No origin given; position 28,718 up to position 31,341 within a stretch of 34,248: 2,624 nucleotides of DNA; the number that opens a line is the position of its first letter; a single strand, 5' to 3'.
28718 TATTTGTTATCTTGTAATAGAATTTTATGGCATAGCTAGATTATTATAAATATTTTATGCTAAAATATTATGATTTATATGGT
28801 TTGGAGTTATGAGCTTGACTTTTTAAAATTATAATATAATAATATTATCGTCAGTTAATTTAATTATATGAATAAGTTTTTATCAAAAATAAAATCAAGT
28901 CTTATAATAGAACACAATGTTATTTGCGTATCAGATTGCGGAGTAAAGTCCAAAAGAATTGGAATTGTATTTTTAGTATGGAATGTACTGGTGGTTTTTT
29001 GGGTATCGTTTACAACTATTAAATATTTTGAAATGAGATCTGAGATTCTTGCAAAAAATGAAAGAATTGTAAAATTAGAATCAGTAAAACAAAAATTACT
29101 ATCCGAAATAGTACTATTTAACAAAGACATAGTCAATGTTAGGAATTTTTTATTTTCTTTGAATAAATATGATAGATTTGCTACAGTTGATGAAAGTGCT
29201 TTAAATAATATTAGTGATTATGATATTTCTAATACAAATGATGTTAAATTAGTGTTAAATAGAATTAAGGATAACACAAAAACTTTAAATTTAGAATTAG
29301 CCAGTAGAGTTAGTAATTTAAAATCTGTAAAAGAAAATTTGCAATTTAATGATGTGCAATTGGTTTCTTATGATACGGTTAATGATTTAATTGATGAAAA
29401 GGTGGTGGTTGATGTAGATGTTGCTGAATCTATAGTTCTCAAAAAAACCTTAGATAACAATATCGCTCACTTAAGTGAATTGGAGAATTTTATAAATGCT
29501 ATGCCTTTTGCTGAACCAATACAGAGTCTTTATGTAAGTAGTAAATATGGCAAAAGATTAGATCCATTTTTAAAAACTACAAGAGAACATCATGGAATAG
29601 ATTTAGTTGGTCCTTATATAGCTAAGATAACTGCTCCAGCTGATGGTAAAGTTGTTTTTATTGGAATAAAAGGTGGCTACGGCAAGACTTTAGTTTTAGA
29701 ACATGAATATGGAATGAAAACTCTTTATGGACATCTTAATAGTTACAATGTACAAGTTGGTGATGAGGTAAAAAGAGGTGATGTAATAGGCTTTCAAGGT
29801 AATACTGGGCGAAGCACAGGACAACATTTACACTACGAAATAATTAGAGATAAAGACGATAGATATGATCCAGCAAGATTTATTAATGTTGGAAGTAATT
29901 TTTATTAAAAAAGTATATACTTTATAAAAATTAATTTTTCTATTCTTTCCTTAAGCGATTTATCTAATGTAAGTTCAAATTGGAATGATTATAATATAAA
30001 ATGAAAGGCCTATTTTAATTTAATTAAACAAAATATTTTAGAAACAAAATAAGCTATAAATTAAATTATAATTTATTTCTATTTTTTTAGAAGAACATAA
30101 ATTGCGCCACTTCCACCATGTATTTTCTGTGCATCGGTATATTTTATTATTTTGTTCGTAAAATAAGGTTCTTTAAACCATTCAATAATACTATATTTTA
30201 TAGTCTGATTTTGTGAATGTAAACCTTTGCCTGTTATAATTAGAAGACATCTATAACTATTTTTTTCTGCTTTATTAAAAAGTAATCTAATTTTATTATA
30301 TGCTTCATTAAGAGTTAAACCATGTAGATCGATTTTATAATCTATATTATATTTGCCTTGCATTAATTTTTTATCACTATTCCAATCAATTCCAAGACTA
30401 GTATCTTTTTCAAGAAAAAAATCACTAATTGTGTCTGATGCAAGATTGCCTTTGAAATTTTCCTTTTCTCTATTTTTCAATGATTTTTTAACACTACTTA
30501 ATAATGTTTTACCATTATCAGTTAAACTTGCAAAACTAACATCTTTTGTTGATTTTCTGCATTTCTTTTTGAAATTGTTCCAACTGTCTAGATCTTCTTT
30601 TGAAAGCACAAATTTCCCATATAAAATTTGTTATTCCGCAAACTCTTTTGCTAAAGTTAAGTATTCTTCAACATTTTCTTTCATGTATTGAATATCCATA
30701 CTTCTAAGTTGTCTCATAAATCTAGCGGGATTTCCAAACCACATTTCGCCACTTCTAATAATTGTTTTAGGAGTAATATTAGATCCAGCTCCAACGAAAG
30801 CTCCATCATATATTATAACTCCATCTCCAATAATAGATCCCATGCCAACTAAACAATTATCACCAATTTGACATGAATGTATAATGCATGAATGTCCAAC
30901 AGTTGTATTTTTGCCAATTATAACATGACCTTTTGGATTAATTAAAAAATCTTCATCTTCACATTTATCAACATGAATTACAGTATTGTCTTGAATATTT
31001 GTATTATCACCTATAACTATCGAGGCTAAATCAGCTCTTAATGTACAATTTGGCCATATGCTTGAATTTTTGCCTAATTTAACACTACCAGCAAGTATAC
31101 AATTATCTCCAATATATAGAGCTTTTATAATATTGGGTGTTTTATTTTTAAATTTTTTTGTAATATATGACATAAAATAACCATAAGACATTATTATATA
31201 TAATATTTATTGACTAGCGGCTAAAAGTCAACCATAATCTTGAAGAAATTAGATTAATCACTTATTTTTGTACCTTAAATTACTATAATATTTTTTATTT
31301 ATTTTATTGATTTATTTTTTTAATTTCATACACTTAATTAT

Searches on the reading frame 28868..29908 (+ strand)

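Call 22: search_protein_families(library=pfam, proteins=[window:28868-29908:+], max_evalue=0.001)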
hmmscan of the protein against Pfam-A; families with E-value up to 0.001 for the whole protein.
window:28868-29908:+ (346 aa): 1 family
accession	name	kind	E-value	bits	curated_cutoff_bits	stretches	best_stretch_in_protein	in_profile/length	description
PF01551.29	Peptidase_M23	-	8.5e-30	103.3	28.7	1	240-334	2-95/96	Peptidase family M23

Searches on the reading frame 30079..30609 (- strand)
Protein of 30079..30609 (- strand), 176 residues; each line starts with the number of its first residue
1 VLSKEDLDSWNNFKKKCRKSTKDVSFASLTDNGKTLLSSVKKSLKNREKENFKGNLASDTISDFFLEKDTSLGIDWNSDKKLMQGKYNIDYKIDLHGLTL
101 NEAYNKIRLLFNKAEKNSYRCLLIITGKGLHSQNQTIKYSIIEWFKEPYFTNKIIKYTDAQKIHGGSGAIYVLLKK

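Call 65: search_protein_families(library=pfam, proteins=[window:30079-30609:-], max_evalue=0.001)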
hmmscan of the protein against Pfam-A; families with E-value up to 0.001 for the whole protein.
window:30079-30609:- (176 aa): 1 family
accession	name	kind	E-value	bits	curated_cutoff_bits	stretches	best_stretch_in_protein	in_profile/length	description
PF01713.27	Smr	-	2.8e-18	66.3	25.7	1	93-175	1-77/77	Smr domain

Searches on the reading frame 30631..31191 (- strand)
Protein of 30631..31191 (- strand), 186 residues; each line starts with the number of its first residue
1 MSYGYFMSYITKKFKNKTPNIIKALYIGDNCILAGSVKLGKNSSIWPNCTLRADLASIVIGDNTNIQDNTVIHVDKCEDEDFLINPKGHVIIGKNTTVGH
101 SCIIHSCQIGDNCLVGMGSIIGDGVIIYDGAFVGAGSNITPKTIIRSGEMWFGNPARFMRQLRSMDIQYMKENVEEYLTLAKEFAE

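Call 65: search_protein_families(library=pfam, proteins=[window:30631-31191:-], max_evalue=0.001)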
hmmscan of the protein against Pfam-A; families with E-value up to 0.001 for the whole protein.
window:30631-31191:- (186 aa): 7 families
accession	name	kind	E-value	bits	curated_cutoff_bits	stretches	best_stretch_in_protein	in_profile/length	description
PF00132.30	Hexapep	-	4.5e-19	67.7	27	2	107-140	2-35/36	Bacterial transferase hexapeptide (six repeats)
PF25084.1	LbH_EIF2B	-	2e-11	44.2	54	1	88-141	20-72/105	EIF2B subunit epsilon LbH domain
PF14602.12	Hexapep_2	-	5.4e-10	39.3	27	2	90-121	2-32/34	Hexapeptide repeat of succinyl-transferase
PF21711.3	DCTN5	-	6.2e-07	29.7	40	1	31-173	26-168/182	Dynactin subunit 5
PF24894.1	Hexapep_GlmU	-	5.1e-05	23.8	23.3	0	89-135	40-85/104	GlmU-like, C-terminal hexapeptide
PF25087.1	GMPPB_C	-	0.0001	22.4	39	0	98-135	2-39/110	GMPPB C-terminal domain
PF25247.1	LbH_GLGC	-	0.0007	20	27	0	95-136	15-55/135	GLGC left-handed parallel beta-helix domain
